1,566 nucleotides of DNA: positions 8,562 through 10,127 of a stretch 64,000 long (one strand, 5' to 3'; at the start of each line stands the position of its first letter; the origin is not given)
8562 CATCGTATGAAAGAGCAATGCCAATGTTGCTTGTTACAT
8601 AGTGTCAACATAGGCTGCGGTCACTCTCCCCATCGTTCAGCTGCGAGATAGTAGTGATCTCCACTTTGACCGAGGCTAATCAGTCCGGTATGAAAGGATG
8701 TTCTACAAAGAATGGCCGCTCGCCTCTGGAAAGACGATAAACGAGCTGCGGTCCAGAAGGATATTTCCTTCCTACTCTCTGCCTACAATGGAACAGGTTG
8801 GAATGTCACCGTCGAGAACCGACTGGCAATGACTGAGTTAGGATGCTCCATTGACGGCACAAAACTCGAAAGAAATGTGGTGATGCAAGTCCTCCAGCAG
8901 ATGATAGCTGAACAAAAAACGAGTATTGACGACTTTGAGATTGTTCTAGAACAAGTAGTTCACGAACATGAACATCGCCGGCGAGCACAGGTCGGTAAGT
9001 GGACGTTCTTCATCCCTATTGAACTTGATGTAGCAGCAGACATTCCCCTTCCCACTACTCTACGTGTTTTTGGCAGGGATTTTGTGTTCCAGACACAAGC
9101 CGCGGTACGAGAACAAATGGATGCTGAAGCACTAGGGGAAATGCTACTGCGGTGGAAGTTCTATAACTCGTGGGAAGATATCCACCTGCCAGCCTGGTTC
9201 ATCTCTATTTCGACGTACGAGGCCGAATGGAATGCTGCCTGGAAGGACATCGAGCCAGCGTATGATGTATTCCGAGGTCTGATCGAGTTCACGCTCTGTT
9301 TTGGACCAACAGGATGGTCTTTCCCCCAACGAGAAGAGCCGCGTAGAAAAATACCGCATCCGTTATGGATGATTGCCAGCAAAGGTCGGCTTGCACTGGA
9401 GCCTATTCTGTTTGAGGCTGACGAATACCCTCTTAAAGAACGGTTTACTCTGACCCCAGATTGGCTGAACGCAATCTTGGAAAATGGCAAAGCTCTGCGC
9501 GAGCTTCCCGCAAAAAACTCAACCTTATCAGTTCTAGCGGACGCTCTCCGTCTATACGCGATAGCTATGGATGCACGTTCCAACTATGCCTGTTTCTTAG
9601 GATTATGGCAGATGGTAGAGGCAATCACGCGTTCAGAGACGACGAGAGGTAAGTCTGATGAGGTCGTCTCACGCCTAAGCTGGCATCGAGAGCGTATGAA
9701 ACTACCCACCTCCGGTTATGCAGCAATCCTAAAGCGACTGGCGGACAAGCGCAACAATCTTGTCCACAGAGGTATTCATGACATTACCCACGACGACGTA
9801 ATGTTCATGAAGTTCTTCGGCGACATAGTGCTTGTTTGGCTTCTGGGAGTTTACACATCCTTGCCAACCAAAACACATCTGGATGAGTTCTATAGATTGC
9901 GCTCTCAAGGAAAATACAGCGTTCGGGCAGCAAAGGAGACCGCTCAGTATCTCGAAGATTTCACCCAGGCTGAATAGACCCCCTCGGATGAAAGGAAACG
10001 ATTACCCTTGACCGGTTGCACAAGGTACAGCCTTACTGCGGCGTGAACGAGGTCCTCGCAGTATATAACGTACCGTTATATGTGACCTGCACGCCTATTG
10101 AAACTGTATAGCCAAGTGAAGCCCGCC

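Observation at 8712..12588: Two large divergent proteins with C-terminal Rx4HG HEPN-like motifs bracketing a secreted PT-rich protein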

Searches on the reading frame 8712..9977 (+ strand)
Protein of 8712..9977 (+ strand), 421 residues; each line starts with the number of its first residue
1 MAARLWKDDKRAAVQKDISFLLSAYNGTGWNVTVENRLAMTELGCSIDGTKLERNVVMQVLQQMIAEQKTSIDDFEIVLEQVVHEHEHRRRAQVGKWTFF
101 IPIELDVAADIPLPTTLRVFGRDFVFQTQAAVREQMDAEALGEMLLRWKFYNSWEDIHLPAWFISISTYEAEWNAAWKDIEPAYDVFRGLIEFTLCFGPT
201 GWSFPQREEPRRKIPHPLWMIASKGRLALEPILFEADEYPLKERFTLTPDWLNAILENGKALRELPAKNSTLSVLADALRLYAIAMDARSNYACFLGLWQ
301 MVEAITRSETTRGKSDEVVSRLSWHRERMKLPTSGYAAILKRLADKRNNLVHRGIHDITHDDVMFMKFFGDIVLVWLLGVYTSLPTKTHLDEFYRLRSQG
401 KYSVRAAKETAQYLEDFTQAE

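Call 3: search_protein_families(library=pfam, proteins=[window:8712-9977:+], max_evalue=0.1)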
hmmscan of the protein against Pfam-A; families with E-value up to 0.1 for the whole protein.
window:8712-9977:+ (421 aa): 0 families

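Call 4: search_protein_families(library=padloc, proteins=[window:8712-9977:+], max_evalue=0.1)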
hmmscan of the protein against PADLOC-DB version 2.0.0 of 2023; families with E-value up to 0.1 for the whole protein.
window:8712-9977:+ (421 aa): 0 families

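Call 5: search_protein_families(library=ncbifam, proteins=[window:8712-9977:+], max_evalue=0.1)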
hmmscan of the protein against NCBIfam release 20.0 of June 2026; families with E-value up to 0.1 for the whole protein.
window:8712-9977:+ (421 aa): 0 families

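Call 9: search_solved_structures(query=window:8712-9977:+, max_evalue=10)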
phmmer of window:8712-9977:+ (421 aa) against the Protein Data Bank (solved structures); distinct sequences matched with E-value up to 10: 1.
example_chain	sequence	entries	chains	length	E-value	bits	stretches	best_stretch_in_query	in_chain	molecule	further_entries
1jr5_A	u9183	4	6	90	1.4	10.9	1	39-82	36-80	10 KDA Anti-Sigma Factor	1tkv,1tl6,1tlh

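Call 12: find_homologous_proteins(query=window:8712-9977:+)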
Query window:8712-9977:+ (421 aa): 20 proteins with E <= 0.001 among 8000 candidates.
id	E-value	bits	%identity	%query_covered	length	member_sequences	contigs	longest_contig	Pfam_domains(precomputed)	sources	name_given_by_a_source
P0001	7.7e-86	307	38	99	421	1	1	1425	-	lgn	-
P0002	3.7e-85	304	38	98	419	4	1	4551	-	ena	-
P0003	3.1e-84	301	42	89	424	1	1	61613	-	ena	-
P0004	3.9e-84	301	40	97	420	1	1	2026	-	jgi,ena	-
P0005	1.9e-83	299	37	98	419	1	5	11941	-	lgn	-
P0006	6.3e-82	294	38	98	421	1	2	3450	-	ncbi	-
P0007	3.6e-81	291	38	97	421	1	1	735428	-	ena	-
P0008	1.9e-77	279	36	99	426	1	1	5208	-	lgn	-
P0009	8.7e-77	277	38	98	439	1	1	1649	-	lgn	-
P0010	2.7e-75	272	34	99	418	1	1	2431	-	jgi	jgi:hypothetical protein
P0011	7.4e-70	254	37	88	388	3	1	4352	-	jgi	jgi:hypothetical protein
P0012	6.3e-66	241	36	93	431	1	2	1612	-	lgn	-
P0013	1.3e-60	224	32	95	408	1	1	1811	-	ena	-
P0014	4.3e-52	196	29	98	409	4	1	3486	-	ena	-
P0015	5.5e-52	195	33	96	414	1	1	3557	-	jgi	jgi:hypothetical protein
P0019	6.8e-37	145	28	97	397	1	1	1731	-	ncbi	-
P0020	1.8e-28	118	23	98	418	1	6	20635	-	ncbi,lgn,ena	-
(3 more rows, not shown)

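Call 18: search_protein_families(library=pfam, alignment_id=A1, max_evalue=1)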
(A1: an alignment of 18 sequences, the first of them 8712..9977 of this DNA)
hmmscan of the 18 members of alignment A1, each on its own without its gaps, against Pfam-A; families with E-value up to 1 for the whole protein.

A. member 1, window:8712-9977:+ (421 aa): 2 families
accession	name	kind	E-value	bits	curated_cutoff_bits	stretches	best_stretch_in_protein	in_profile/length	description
PF17419.7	MauJ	-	0.12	13.6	28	1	278-314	1-38/116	Methylamine utilization protein MauJ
PF18735.6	HEPN_RiboL-PSP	-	0.12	12.7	28.4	1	329-363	143-171/191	RiboL-PSP-HEPN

B. families by the number of members that match (of 18 scanned): 9 families
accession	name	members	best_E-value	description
PF18735.6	HEPN_RiboL-PSP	9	0.0045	RiboL-PSP-HEPN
PF04043.20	PMEI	3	0.057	Plant invertase/pectin methylesterase inhibitor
PF17363.7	DUF5388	2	0.17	Family of unknown function (DUF5388)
PF00743.25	FMO-like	1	0.0037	Flavin-binding monooxygenase-like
PF03589.19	Antiterm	1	0.043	Antitermination protein Q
PF08767.17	CRM1_C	1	0.062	CRM1 C terminal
PF12358.13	DUF3644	1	0.07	Domain of unknown function (DUF3644)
PF22141.1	Thiaminase-1_dom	1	0.085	Thiaminase-1 domain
PF17419.7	MauJ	1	0.12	Methylamine utilization protein MauJ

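Call 22: search_solved_structures(query=A1, max_evalue=10)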
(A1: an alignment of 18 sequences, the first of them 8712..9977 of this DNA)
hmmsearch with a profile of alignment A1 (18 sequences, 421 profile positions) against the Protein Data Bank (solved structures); distinct sequences matched with E-value up to 10: 4.
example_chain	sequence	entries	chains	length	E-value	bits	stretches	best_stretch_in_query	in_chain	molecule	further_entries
1jr5_A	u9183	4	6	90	0.018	17.2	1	17-86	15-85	10 KDA Anti-Sigma Factor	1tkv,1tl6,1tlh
6k4y_I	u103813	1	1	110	0.033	16.4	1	17-86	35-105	10 kDa anti-sigma factor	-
6otc_A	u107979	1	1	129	2.2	10.4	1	156-217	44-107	Polymerase cofactor VP35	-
4ghl_A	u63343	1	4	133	2.4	10.3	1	156-217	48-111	Polymerase cofactor VP35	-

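Call 26: predict_structure(alignment_id=A1)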
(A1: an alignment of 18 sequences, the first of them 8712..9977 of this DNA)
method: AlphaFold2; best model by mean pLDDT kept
length: 421 residues; sequences in the alignment: 18
mean_pLDDT: 87.6   pTM: 0.77
mean pLDDT of the five models: 87.6, 87.1, 87.0, 86.2, 85.7
residues with pLDDT >= 90: 235; 70-90: 154; 50-70: 30; < 50: 2
segments of 3 or more residues with pLDDT < 50: none
pLDDT, mean of each block of 10 residues (from residue 1): 78 94 91 90 82 87 94 93 81 88 92 92 95 88 81 68 95 92 96 81 64 88 85 80 86 94 94 96 92 94 86 76 81 79 94 90 92 93 94 86 90 92 77
secondary structure, 60 per line:
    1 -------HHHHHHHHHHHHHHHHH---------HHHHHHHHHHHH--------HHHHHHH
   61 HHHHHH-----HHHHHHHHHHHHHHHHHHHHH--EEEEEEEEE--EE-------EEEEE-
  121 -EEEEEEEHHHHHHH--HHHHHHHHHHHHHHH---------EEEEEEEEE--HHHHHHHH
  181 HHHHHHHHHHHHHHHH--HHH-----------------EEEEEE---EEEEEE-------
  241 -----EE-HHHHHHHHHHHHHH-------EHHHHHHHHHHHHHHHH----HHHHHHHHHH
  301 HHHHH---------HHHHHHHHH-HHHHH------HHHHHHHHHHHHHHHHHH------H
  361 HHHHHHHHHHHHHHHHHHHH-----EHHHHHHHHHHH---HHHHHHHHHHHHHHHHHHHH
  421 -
elements in order: H8-24 H34-45 H54-66 H72-92 E95-103 E115-119 E122-128 H129-135 H138-152 E162-170 H173-196 E219-224 E228-233 H249-262 H271-286 H291-305 H315-323 H325-329 H336-353 H360-380 H387-397 H401-420

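Call 31: find_encoding_contigs(protein=P0003, flank=8000, max_places=3)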
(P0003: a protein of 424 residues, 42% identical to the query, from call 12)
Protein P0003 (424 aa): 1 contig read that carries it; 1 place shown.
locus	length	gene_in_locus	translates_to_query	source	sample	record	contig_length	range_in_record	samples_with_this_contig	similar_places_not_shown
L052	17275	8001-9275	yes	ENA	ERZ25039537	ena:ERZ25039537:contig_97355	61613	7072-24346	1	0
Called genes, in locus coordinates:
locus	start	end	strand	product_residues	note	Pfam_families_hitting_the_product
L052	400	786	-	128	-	PF08299:Bac_DnaA_C (weak)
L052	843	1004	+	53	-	-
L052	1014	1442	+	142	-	-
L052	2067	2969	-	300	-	-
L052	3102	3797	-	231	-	-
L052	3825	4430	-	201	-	-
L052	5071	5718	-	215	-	PF01695:IstB_IS21, PF13191:AAA_16 (faint)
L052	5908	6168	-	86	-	-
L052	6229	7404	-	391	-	-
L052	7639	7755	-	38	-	-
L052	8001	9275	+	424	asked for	-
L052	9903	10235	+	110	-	-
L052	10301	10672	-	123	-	-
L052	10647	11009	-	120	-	-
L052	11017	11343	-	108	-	-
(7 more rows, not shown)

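Call 32: find_encoding_contigs(protein=P0007, flank=8000, max_places=3)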
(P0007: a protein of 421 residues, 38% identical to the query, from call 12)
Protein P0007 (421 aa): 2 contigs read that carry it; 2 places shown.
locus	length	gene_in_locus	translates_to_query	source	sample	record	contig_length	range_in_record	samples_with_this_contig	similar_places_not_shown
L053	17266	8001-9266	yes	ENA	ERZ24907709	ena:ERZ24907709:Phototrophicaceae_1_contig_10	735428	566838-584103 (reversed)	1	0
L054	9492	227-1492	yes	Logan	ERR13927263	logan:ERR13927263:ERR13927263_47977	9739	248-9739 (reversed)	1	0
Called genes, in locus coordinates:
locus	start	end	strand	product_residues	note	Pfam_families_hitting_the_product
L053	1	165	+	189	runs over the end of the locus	PF00239:Resolvase, PF02796:HTH_7 (weak)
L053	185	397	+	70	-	-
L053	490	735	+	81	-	PF12728:HTH_17 (weak)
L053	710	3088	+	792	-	PF00239:Resolvase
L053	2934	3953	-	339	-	PF00702:Hydrolase, PF08282:Hydrolase_3 (weak)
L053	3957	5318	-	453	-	PF00403:HMA, PF00122:E1-E2_ATPase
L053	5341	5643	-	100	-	PF02583:Trns_repr_metal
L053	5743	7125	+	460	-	PF04932:Wzy_C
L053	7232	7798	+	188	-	PF05685:Uma2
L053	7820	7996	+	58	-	-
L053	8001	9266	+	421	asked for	-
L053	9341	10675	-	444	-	PF08239:SH3_3 (faint)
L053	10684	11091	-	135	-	PF00903:Glyoxalase, PF13468:Glyoxalase_3, PF13669:Glyoxalase_4, PF18029:Glyoxalase_6 (weak)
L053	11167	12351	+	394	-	PF02771:Acyl-CoA_dh_N, PF02770:Acyl-CoA_dh_M, PF00441:Acyl-CoA_dh_1, PF08028:Acyl-CoA_dh_2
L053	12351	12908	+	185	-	-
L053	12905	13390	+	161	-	-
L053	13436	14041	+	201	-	PF01928:CYTH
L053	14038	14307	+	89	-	-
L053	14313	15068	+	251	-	PF13267:DUF4058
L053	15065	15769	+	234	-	PF13676:TIR_2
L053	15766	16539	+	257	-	PF01582:TIR (weak), PF13676:TIR_2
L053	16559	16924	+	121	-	-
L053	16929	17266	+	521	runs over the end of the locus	PF01039:Carboxyl_trans, PF03255:ACCA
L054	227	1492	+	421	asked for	-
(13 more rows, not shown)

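Call 51: search_protein_families(library=phrogs, proteins=[window:8712-9977:+], max_evalue=0.01)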
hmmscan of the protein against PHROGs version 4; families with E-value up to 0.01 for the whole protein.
window:8712-9977:+ (421 aa): 0 families

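Call 75: search_protein_families(library=padloc, proteins=[P0003, P0007], max_evalue=1)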
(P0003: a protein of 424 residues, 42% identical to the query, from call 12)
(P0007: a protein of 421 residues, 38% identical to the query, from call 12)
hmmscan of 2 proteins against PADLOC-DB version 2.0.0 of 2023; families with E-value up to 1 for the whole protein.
P0003 (424 aa): 0 families

P0007 (421 aa): 0 families

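Call 79: search_protein_representatives(alignment_id=A1)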
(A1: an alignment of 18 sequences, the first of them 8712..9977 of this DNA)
Query: 18 sequences, 421 profile positions. Proteins with E-value up to 0.001 (for the whole library): 1064; up to 1e-10: 562; up to 1e-30: 246. The best 150 are listed.
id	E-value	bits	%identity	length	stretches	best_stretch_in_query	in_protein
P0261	7.2e-160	549.0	-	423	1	2-420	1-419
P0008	2.1e-158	544.2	-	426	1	2-419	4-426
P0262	5.4e-154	529.7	-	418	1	3-420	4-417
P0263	5.5e-151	519.7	-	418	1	2-418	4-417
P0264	1.8e-148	511.4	-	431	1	3-420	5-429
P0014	1.6e-146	505.0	-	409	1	4-420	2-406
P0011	1.1e-145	502.2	-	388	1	42-420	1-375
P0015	1.2e-138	479.1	-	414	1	2-419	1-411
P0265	7.0e-138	476.6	-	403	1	3-393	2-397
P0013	1.1e-137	475.9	-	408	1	11-416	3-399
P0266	4.2e-134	464.1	-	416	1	8-420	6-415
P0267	4.7e-134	463.9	-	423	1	2-418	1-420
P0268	1.2e-133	462.6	-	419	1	3-419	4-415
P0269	1.3e-131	455.9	-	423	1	3-418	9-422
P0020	1.1e-129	449.6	-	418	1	1-419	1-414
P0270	1.0e-127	443.1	-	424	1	4-418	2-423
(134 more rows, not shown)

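Call 80: list_cluster_members(proteins=[P0261, P0262, P0263, P0264, P0266, P0267, P0270, P0006, P0019, P0020])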
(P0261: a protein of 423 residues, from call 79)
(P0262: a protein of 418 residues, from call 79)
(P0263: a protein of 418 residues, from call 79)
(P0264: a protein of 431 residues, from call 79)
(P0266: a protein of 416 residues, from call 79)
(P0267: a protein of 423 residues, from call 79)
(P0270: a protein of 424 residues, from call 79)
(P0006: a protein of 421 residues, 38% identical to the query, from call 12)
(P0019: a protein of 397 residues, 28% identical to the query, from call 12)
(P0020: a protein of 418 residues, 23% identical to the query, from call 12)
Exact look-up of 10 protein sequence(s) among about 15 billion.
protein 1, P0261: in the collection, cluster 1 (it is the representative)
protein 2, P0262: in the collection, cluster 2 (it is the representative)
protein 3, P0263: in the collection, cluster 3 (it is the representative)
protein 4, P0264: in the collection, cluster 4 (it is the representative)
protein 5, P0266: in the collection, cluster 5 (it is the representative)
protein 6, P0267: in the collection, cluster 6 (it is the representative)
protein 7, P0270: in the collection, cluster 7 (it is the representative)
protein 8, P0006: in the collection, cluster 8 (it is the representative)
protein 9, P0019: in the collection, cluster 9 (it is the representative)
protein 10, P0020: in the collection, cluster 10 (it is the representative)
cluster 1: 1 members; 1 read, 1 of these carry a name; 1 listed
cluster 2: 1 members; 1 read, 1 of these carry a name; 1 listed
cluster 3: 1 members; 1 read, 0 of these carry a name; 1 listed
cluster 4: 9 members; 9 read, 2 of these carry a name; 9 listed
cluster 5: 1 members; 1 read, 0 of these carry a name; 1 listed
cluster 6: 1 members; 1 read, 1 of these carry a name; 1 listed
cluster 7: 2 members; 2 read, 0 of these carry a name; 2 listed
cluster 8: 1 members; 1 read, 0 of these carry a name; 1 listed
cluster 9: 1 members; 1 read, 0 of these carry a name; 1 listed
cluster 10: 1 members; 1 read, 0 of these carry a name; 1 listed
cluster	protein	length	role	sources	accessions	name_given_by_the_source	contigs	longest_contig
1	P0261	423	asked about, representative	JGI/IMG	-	hypothetical protein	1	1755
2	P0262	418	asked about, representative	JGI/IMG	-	hypothetical protein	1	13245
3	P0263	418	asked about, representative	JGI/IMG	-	-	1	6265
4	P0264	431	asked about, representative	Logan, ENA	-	-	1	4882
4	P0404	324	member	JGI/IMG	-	hypothetical protein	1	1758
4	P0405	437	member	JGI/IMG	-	hypothetical protein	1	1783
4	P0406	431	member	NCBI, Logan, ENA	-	-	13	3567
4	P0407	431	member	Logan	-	-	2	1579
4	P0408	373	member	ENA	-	-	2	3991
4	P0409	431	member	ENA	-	-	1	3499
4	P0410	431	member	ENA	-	-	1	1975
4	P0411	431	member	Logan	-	-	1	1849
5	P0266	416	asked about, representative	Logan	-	-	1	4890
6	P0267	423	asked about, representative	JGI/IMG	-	hypothetical protein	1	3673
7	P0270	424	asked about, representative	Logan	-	-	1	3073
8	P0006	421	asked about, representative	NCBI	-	-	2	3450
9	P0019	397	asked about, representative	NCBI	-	-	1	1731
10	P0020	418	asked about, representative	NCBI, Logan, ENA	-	-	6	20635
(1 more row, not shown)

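Call 81: find_related_loci(query=A1, collection=viral_contigs, flank=8000)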
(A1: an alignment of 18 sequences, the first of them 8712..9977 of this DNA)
Query A1 (421 aa) in viral_contigs; peptide patterns used: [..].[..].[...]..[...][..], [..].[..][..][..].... (x = any residue, [..] = any of these).
11 stretches matched a pattern, but none encodes a relative of the query by tblastn (E <= 1e-3).

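Call 83: find_related_loci(query=A1, collection=metagenome_contigs, flank=8000)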
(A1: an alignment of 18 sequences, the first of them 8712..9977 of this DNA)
Query A1 (421 aa) in metagenome_contigs; peptide patterns used: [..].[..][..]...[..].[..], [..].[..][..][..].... (x = any residue, [..] = any of these).
264 stretches matched a pattern; 50 encode a relative of the query (tblastn E <= 1e-3); 50 distinct loci.
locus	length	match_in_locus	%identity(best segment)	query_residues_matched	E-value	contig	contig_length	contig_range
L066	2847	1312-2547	38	5-415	4e-95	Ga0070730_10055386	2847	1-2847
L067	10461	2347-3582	38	4-414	2e-91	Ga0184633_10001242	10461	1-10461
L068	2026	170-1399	40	5-414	3e-94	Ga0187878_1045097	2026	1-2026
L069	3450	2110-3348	38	2-414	1e-86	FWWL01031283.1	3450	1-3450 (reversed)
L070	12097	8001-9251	38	4-415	8e-79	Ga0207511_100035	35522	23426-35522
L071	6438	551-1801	38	4-415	2e-78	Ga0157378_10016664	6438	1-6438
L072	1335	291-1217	42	5-310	9e-73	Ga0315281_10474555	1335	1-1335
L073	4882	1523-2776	34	5-414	2e-66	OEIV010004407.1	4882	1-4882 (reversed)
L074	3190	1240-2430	34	3-410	1e-64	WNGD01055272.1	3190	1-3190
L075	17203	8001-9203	33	4-416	2e-62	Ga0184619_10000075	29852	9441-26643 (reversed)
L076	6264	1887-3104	33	5-414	2e-61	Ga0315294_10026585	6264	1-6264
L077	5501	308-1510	32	4-416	3e-61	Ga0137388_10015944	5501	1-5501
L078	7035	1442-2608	32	4-394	1e-60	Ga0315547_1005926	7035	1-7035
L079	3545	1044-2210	32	4-394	8e-61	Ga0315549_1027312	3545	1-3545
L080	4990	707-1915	30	1-416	2e-59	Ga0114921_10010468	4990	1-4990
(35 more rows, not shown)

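Call 84: find_encoding_contigs(protein=P0020, flank=8000, max_places=2)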
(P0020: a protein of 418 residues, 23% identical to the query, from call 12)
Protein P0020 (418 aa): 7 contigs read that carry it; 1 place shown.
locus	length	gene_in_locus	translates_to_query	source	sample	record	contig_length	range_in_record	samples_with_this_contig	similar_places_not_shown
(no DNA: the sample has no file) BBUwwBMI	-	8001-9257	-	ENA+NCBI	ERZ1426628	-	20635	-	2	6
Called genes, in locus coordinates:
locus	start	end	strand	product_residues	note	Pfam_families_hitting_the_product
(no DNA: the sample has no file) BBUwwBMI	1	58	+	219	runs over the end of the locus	PF00239:Resolvase, PF02796:HTH_7 (weak), PF13384:HTH_23, PF13551:HTH_29 (weak)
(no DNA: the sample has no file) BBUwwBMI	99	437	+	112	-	PF02617:ClpS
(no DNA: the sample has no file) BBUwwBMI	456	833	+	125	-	-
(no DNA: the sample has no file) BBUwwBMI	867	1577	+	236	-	-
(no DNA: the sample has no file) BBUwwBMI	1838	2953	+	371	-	-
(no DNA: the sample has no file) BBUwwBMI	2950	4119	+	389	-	PF01555:N6_N4_Mtase (weak)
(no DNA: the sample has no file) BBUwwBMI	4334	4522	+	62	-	PF12728:HTH_17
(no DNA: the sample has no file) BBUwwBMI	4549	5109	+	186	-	-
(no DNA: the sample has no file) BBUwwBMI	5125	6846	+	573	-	PF12161:HsdM_N, PF02384:N6_Mtase, PF07669:Eco57I (weak)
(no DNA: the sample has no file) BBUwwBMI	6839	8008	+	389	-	PF01420:Methylase_S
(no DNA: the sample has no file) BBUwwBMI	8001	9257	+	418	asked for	-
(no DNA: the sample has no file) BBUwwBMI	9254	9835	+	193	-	-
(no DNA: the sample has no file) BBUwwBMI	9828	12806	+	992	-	PF04313:HSDR_N, PF04851:ResIII, PF18766:SWI2_SNF2, PF22679:T1R_D3-like, PF11867:T1RH-like_C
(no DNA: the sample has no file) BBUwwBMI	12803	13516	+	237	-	PF01863:YgjP-like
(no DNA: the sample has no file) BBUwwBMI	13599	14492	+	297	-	PF10137:CAP12-PCTIR_TIR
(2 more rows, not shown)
